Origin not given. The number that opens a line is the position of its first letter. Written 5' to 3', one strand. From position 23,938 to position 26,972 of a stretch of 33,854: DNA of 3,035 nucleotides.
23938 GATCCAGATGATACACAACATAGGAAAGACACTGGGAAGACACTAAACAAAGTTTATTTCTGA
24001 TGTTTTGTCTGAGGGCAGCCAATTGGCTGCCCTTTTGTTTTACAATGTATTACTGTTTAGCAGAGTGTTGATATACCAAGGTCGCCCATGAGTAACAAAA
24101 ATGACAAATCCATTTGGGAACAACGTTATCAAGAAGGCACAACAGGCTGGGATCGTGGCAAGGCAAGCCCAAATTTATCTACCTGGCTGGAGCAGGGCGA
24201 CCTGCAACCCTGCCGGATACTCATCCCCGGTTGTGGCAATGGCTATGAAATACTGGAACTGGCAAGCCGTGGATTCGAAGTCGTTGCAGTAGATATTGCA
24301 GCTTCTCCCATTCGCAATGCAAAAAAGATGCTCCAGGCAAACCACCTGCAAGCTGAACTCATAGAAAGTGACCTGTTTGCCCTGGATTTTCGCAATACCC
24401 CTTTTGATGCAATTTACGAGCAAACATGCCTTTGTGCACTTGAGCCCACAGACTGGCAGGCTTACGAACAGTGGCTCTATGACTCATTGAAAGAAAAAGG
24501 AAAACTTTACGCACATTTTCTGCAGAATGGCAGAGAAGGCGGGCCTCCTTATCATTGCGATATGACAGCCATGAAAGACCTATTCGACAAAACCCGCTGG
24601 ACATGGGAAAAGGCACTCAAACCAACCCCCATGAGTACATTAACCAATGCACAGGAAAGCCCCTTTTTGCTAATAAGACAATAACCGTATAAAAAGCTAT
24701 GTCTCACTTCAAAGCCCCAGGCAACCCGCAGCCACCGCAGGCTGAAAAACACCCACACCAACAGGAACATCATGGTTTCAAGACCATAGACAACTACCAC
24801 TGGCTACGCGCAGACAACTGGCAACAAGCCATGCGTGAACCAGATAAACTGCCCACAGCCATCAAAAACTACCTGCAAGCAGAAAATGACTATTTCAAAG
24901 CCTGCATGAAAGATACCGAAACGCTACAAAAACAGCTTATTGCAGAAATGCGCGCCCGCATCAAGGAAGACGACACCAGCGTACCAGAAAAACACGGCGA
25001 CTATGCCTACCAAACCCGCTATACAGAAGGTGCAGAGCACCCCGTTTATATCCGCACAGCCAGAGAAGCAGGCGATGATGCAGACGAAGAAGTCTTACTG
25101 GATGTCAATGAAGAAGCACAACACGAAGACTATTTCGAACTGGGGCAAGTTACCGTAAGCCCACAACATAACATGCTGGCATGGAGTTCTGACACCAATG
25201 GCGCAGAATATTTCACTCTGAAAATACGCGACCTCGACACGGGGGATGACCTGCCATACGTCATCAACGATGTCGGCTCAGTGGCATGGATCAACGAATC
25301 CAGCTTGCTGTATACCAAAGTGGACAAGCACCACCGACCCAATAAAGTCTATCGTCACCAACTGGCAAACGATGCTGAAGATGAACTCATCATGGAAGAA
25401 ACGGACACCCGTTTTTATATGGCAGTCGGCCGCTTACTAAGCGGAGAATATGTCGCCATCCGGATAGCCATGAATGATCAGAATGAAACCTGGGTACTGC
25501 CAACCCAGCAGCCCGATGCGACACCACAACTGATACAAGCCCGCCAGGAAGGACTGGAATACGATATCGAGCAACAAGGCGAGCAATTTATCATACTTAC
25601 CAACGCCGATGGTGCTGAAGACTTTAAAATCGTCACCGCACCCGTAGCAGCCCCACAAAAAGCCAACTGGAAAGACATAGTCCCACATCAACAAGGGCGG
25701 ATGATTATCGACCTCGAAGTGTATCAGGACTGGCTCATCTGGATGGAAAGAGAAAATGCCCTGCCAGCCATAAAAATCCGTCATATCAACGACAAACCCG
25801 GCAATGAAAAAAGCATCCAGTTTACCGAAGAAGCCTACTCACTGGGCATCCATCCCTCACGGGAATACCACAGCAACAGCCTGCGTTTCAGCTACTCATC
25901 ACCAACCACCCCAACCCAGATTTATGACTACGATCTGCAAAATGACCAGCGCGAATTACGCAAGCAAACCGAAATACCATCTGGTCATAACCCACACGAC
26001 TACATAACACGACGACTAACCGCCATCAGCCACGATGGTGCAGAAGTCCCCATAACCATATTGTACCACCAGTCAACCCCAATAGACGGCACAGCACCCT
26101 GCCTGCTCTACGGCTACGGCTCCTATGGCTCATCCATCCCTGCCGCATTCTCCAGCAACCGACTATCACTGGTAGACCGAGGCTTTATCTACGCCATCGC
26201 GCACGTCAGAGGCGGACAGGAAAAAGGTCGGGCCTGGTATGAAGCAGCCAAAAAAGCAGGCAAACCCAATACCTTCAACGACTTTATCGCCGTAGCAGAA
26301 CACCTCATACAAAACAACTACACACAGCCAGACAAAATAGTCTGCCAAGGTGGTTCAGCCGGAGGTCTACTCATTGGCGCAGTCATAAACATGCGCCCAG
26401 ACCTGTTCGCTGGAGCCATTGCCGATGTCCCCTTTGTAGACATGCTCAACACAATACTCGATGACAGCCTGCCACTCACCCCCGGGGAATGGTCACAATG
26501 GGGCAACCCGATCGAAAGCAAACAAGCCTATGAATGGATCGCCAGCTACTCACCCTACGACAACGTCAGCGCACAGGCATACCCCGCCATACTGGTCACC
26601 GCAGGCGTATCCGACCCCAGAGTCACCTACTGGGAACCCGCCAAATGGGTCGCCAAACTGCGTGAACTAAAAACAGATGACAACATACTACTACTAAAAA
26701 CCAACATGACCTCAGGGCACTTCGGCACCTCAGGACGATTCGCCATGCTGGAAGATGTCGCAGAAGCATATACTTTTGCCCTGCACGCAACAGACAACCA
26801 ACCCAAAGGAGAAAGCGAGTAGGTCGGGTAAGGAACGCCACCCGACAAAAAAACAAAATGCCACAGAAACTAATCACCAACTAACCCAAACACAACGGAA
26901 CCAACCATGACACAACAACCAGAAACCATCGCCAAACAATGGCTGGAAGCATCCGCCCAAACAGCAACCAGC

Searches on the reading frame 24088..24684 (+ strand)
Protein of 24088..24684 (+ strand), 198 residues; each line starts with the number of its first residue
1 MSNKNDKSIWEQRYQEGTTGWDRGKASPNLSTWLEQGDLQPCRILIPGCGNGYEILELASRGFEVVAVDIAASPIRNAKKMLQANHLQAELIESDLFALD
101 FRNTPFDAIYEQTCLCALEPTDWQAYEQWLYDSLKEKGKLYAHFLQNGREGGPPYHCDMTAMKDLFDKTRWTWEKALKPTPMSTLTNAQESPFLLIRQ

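Call 14: search_protein_families(library=pfam, proteins=[window:24088-24684:+], max_evalue=0.01)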
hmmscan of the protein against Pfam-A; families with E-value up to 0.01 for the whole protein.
window:24088-24684:+ (198 aa): 9 families
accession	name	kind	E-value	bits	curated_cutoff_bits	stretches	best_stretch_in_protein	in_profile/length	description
PF05724.17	TPMT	-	8.8e-30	104.4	26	1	7-172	3-184/218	Thiopurine S-methyltransferase (TPMT)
PF13649.12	Methyltransf_25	-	1.2e-14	55.2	27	1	45-138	2-97/97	Methyltransferase domain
PF08241.18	Methyltransf_11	-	7.5e-12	46.2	21.2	1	47-141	3-94/95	Methyltransferase domain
PF13847.12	Methyltransf_31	-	1.2e-08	35.3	27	1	43-139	6-106/145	Methyltransferase domain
PF08242.18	Methyltransf_12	-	1.2e-07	32.7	30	1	48-140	4-98/98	Methyltransferase domain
PF13489.12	Methyltransf_23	-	3.2e-06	27.4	27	1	43-141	25-115/164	Methyltransferase domain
PF03848.20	TehB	-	1.6e-05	24.8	20.4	1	39-100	29-91/193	Tellurite resistance protein TehB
PF02353.26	CMAS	-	0.0004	20.2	27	1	34-146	55-168/273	Mycolic acid cyclopropane synthetase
PF05175.20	MTS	-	0.0024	18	23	1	48-109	39-102/170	Methyltransferase small domain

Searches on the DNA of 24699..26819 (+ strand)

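Call 71: search_with_rna_model(model_id=R2, sources=[L184, L185, L086, L088, L089, L091], max_evalue=1)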
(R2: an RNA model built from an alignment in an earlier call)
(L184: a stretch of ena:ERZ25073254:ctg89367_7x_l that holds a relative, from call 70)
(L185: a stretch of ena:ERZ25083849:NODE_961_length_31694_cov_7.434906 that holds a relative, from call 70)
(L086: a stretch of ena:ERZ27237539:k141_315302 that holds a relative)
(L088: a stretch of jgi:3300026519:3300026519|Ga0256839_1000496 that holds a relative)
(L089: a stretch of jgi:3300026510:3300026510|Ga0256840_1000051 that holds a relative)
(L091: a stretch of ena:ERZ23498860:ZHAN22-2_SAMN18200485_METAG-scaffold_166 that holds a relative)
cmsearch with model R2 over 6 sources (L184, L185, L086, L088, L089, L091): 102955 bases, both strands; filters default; matches with E-value up to 1: 0.
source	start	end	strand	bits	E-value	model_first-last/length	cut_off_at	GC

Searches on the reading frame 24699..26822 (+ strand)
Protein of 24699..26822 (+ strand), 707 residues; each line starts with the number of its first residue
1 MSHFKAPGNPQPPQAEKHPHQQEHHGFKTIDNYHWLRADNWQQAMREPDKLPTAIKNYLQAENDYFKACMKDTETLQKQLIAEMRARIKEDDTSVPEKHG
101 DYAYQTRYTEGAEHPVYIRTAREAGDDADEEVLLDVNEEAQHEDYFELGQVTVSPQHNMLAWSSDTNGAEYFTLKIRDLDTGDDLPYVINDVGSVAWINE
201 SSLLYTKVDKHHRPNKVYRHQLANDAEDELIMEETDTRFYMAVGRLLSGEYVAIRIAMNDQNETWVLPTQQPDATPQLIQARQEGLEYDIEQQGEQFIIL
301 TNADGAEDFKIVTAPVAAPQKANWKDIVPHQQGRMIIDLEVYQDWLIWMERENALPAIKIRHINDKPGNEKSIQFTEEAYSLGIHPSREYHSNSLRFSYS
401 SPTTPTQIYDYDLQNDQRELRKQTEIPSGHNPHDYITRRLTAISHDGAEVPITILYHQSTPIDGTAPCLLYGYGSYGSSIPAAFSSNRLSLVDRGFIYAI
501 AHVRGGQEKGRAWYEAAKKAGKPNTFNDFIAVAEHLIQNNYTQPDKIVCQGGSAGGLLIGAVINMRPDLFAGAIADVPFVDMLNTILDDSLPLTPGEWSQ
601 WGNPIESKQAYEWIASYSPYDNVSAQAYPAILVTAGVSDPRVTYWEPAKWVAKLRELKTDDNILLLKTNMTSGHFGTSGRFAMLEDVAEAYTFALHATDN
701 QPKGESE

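Call 15: find_related_loci(query=window:24699-26822:+, collection=genome_contigs, flank=10000)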
Query window:24699-26822:+ (707 aa) in genome_contigs; peptide patterns used: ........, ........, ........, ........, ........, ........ (x = any residue, [..] = any of these).
600 stretches matched a pattern (row limit reached: there are more); 599 encode a relative of the query (tblastn E <= 1e-3); the best 80 are kept; 80 distinct loci.
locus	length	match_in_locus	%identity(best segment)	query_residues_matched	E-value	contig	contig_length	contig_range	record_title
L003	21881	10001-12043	65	10-695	0e+0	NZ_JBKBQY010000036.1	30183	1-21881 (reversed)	MAG: Yoonia sp. isolate 21H_022.bin.36 NODE_951_length_30183_cov_3.096368, whole genome shotgun sequence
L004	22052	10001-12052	65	10-698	0e+0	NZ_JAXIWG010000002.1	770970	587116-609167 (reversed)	Yoonia sp. 72 NODE_2, whole genome shotgun sequence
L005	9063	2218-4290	63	7-698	0e+0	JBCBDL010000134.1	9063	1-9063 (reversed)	MAG: Pseudomonadota bacterium isolate J06597_8 NODE_134_length_9063_cov_5.174716, whole genome shotgun sequence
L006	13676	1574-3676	61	8-704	0e+0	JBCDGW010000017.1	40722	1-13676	MAG: Pseudomonadota bacterium isolate P01_H01_bin.141 k141_2177920_length_40722_cov_17.2470, whole genome shotgun sequen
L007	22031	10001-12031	61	16-698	0e+0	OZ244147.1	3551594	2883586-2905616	MAG: Rhizobiaceae bacterium isolate 1e894fd4-2ce0-4c09-b76b-97fe937cf179 genome assembly, chromosome: 1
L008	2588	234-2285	57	13-698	0e+0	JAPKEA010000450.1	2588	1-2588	MAG: Planktomarina sp. isolate ANT-104 NODE_15494_length_2588_cov_2.619424, whole genome shotgun sequence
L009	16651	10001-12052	54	10-695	0e+0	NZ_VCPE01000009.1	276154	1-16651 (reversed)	Brucella haematophila strain CCUG 38531 contig_9, whole genome shotgun sequence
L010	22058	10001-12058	54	13-698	0e+0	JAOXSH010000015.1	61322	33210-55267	MAG: Cohaesibacter sp. isolate R2S4C2D_S42.004 k141_77001, whole genome shotgun sequence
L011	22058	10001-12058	53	11-698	0e+0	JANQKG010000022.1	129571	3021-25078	MAG: Afifellaceae bacterium isolate PL25a_bin.15 k99_214098, whole genome shotgun sequence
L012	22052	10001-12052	54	11-695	0e+0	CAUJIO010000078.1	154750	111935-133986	MAG: Pseudomonadota bacterium isolate KLAP69 genome assembly, contig: KLAP69_1169970, whole genome shotgun sequence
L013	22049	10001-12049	54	12-695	0e+0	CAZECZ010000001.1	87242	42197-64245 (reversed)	MAG TPA_asm: uncultured Aestuariivirga sp. isolate binchicken_co108_38 genome assembly, contig: NODE_403_length_87242_co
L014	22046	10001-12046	53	12-695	0e+0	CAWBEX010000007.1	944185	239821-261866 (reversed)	MAG: uncultured Alphaproteobacteria bacterium isolate MFD02832.bin.1.145 genome assembly, contig: contig_6756, whole gen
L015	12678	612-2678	53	13-700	0e+0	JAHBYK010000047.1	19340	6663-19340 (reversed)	MAG: Parvibaculum sp. isolate ACE_PRO22 PRO22_47, whole genome shotgun sequence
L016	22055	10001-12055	53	10-695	0e+0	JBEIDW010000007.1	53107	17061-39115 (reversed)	MAG: Hyphomicrobiales bacterium isolate Sample-101-S75-bin-52 Sample_101_S75-bin_52-k141_1575491, whole genome shotgun s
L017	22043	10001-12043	53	13-695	0e+0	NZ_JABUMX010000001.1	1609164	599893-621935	Phyllobacterium pellucidum strain BT25 5178.BT25.1_1_BT25.00001_5178.BT25.1, whole genome shotgun sequence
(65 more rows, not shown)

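Call 42: find_homologous_proteins(query=window:24699-26819:+, max_evalue=1e-50)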
Query window:24699-26819:+ (707 aa): 7999 proteins with E <= 1e-50 among 8000 candidates; the best 120 are listed.
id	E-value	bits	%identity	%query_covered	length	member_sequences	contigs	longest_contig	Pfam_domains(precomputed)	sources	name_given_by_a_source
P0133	0.0e+0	1455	89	99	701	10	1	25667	PF00326.28,PF02897.22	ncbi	-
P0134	0.0e+0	1163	70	99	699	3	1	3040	PF00326.28,PF02897.22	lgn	-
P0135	0.0e+0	1160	70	99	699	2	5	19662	PF00326.28,PF02897.22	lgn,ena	-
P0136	0.0e+0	1141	69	99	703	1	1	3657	PF00326.28,PF02897.22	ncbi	-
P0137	0.0e+0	1118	68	98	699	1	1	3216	PF00326.28,PF02897.22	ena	-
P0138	0.0e+0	1112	68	99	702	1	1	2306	PF00326.28,PF02897.22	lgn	-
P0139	0.0e+0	1111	68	98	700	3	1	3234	PF00326.28,PF02897.22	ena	-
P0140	0.0e+0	1110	68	98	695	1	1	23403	PF00326.28,PF02897.22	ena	-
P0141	0.0e+0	1109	68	99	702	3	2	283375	PF00326.28,PF02897.22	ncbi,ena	-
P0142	0.0e+0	1105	67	99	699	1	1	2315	PF00326.28,PF02897.22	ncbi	-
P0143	0.0e+0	1098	67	98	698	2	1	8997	PF00326.28,PF02897.22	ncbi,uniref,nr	ncbi:MAG: S9 family peptidase [Candidatus Eisenbacteria bacterium]|uniref:S9 family peptidase n=1 Ta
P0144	0.0e+0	1098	68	99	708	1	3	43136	PF00326.28,PF02897.22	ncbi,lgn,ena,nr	ncbi:MAG: S9 family peptidase [Methylococcales bacterium]|nr:S9 family peptidase [Methylococcales ba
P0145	0.0e+0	1092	69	97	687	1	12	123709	PF00326.28,PF02897.22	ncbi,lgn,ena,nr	ncbi:MAG: S9 family peptidase [Thiotrichaceae bacterium]|nr:S9 family peptidase [Thiotrichaceae bact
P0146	0.0e+0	1064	64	98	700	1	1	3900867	PF00326.28,PF02897.22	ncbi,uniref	ncbi:S9 family peptidase [Yoonia sp. BS5-3]|uniref:S9 family peptidase n=1 Tax=Yoonia phaeophyticola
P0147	0.0e+0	1051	65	98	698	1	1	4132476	PF00326.28,PF02897.22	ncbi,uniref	ncbi:S9 family peptidase [Yoonia sp. SS1-5]|uniref:S9 family peptidase n=1 Tax=Yoonia rhodophyticola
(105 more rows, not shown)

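Call 43: find_encoding_contigs(protein=P0133, flank=10000, max_places=5)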
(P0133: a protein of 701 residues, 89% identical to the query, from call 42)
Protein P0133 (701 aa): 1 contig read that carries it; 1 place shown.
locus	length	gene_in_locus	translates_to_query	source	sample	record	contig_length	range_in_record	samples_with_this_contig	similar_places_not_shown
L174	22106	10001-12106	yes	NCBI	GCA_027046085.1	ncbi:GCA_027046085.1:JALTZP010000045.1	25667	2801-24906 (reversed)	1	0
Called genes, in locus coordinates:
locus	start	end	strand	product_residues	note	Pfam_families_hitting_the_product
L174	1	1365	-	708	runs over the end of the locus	?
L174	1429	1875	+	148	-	PF04892:VanZ-LLP1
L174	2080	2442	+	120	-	PF03899:ATP-synt_I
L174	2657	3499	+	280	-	PF00119:ATP-synt_A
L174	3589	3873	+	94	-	PF00137:ATP-synt_C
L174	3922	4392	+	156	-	PF00430:ATP-synt_B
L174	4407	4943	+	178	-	PF00213:OSCP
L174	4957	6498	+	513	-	PF02874:ATP-synt_ab_N, PF00006:ATP-synt_ab, PF00306:ATP-synt_ab_C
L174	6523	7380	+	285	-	PF00231:ATP-synt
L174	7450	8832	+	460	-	PF02874:ATP-synt_ab_N, PF00006:ATP-synt_ab, PF22919:ATP-synt_VA_C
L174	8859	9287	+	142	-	PF02823:ATP-synt_DE_N, PF00401:ATP-synt_DE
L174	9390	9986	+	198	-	PF05724:TPMT, PF13489:Methyltransf_23 (weak), PF13649:Methyltransf_25, PF13847:Methyltransf_31, PF08241:Methyltransf_11, PF08242:Methyltransf_12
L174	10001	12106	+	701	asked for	PF02897:Peptidase_S9_N, PF00326:Peptidase_S9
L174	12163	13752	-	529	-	PF08019:EptA_B_N, PF00884:Sulfatase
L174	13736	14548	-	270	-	PF01569:PAP2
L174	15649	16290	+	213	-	PF01694:Rhomboid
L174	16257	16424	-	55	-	-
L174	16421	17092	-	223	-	PF08239:SH3_3 (weak)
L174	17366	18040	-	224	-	PF00483:NTP_transferase, PF12804:NTP_transf_3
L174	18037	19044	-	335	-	PF01636:APH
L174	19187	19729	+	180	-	PF06078:DUF937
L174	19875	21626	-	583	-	PF00364:Biotin_lipoyl, PF25984:BSH_YknX (faint), PF01134:GIDA (weak), PF07992:Pyr_redox_2, PF12831:FAD_oxidored, PF13738:Pyr_redox_3, PF00070:Pyr_redox, PF02852:Pyr_redox_dim, +4 more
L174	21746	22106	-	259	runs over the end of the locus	PF00753:Lactamase_B, PF16123:HAGH_C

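Call 45: find_encoding_contigs(protein=P0135, flank=7000, max_places=3)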
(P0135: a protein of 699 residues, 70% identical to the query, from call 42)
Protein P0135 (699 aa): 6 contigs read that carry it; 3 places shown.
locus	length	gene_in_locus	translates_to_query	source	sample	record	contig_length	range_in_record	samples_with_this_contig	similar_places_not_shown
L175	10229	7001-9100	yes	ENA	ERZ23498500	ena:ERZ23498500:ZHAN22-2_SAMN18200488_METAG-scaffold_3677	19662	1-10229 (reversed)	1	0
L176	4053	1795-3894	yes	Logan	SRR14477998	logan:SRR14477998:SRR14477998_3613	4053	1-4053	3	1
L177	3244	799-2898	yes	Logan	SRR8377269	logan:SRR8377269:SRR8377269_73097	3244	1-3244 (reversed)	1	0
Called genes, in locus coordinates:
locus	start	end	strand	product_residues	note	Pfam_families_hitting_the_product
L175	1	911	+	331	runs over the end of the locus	PF01636:APH, PF27663:Spore_coat_YutH (faint)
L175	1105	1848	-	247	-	PF16331:TolA_bind_tri, PF07719:TPR_2 (faint), PF13432:TPR_16 (faint), PF13525:YfiO (weak), PF13174:TPR_6 (weak)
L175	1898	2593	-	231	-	PF00691:OmpA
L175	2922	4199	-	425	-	PF04052:TolB_N, PF25174:Beta-prop_THOC3 (faint), PF26550:Tricorn_2nd, PF26549:Tricorn_N, PF07676:PD40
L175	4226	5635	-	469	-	-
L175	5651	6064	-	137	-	PF02472:ExbD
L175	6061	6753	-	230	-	PF01618:MotA_ExbB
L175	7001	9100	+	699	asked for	PF02897:Peptidase_S9_N, PF00326:Peptidase_S9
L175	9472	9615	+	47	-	-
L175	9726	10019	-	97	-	-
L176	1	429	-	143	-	?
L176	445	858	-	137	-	PF02472:ExbD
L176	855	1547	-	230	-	PF01618:MotA_ExbB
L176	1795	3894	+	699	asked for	PF02897:Peptidase_S9_N, PF00326:Peptidase_S9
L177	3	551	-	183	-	?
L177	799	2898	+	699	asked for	PF02897:Peptidase_S9_N, PF00326:Peptidase_S9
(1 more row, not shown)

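Call 46: find_encoding_contigs(protein=P0145, flank=7000, max_places=2)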
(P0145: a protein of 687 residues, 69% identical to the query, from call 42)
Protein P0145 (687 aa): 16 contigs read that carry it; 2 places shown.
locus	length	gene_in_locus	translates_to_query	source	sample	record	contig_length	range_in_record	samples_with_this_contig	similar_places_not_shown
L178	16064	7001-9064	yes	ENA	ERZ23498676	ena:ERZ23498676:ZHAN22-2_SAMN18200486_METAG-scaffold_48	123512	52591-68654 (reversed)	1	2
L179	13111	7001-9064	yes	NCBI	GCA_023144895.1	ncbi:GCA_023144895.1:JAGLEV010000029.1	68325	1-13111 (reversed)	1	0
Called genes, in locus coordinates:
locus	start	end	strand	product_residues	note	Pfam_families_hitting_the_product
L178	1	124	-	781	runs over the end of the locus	PF03176:MMPL, PF00873:ACR_tran (faint), PF02460:Patched (weak), PF12349:Sterol-sensing (weak), PF03176:MMPL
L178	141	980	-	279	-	PF00440:TetR_N, PF21993:TetR_C_13_2, PF16925:TetR_C_13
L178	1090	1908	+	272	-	-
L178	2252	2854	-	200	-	PF14273:DUF4360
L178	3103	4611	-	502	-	PF20154:LNT_N, PF00795:CN_hydrolase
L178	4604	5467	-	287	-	PF21917:NMB0537_N, PF00571:CBS (weak), PF03471:CorC_HlyC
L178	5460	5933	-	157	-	PF02130:YbeY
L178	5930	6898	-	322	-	PF02562:PhoH, PF13604:AAA_30 (weak), PF13245:AAA_19 (weak)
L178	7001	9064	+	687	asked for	PF02897:Peptidase_S9_N, PF00326:Peptidase_S9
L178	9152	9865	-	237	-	PF12710:HAD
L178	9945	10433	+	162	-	PF00293:NUDIX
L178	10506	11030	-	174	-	-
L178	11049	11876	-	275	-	PF02219:MTHFR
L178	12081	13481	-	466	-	PF05221:AdoHcyase, PF00670:AdoHcyase_NAD, PF02826:2-Hacid_dh_C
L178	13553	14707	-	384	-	PF00438:S-AdoMet_synt_N, PF02772:S-AdoMet_synt_M, PF02773:S-AdoMet_synt_C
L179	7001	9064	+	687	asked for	PF02897:Peptidase_S9_N, PF00326:Peptidase_S9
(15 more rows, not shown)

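Call 47: find_encoding_contigs(protein=P0141, flank=7000, max_places=2)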
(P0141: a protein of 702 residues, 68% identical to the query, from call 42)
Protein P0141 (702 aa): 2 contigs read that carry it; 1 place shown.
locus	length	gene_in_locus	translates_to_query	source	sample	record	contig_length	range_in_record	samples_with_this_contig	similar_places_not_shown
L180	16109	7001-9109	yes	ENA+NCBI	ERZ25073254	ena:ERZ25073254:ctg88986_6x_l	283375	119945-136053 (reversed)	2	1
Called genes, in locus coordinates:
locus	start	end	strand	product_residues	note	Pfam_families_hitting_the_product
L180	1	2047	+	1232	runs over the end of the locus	PF00580:UvrD-helicase, PF13245:AAA_19 (weak), PF13361:UvrD_C, PF13538:UvrD_C_2 (faint), PF12705:PDDEXK_1 (weak)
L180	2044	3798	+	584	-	PF21185:RecD_N (faint), PF13086:AAA_11 (weak), PF13245:AAA_19, PF13604:AAA_30, PF05127:NAT10_TcmA_helicase, PF13401:AAA_22 (weak), PF18335:SH3_13 (weak), PF13538:UvrD_C_2, +1 more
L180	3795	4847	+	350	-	PF01142:TruD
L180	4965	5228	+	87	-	-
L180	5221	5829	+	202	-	PF04973:NMN_transporter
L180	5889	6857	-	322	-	-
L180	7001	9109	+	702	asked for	PF02897:Peptidase_S9_N, PF00326:Peptidase_S9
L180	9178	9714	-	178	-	PF03724:META (faint)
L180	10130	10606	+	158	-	PF08534:Redoxin (weak), PF00578:AhpC-TSA, PF00085:Thioredoxin (faint), PF13905:Thioredoxin_8 (weak)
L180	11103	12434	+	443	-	PF01943:Polysacc_synt, PF13440:Polysacc_synt_3, PF01554:MatE (weak)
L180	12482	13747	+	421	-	PF04932:Wzy_C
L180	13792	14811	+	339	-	PF03372:Exo_endo_phos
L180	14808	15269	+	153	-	PF00132:Hexapep, PF14602:Hexapep_2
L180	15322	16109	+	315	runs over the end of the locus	PF00535:Glycos_transf_2, PF13641:Glyco_tranf_2_3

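Call 70: find_encoding_contigs(protein=P0263, flank=10000, max_places=2)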
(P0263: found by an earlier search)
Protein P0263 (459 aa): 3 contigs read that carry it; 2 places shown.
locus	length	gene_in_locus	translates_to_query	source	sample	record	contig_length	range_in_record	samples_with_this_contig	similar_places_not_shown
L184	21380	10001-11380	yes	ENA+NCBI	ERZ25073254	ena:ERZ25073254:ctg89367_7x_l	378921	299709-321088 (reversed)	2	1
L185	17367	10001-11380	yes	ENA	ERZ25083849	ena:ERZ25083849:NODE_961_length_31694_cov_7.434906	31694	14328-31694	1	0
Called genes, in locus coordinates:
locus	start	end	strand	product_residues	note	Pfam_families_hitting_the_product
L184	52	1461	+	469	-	PF01471:PG_binding_1 (weak)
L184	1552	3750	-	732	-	PF00580:UvrD-helicase, PF13245:AAA_19, PF13361:UvrD_C, PF13538:UvrD_C_2 (weak), PF21196:PcrA_UvrD_tudor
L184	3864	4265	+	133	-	PF04892:VanZ-LLP1 (weak)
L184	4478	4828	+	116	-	PF03899:ATP-synt_I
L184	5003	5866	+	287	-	PF00119:ATP-synt_A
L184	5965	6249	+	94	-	PF00137:ATP-synt_C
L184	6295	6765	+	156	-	PF00430:ATP-synt_B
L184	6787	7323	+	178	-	PF00213:OSCP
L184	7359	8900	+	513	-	PF02874:ATP-synt_ab_N, PF00006:ATP-synt_ab, PF00306:ATP-synt_ab_C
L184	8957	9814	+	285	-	PF00231:ATP-synt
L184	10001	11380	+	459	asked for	PF02874:ATP-synt_ab_N, PF00006:ATP-synt_ab, PF22919:ATP-synt_VA_C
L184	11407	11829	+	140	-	PF02823:ATP-synt_DE_N, PF00401:ATP-synt_DE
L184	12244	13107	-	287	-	PF19040:SGNH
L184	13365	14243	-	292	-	PF01135:PCMT (weak), PF01209:Ubie_methyltran, PF05148:Methyltransf_8 (weak), PF13489:Methyltransf_23, PF13847:Methyltransf_31, PF08241:Methyltransf_11, PF08242:Methyltransf_12, PF13649:Methyltransf_25, +2 more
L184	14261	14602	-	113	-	PF12840:HTH_20, PF01022:HTH_5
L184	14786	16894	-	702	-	PF00512:HisKA, PF02518:HATPase_c, PF00072:Response_reg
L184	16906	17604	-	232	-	PF00072:Response_reg, PF00486:Trans_reg_C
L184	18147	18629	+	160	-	PF04608:PgpA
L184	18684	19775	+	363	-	PF01264:Chorismate_synt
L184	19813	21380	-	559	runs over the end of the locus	PF27104:FimW_N, PF27125:FimW_C (weak)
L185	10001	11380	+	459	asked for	PF02874:ATP-synt_ab_N, PF00006:ATP-synt_ab, PF22919:ATP-synt_VA_C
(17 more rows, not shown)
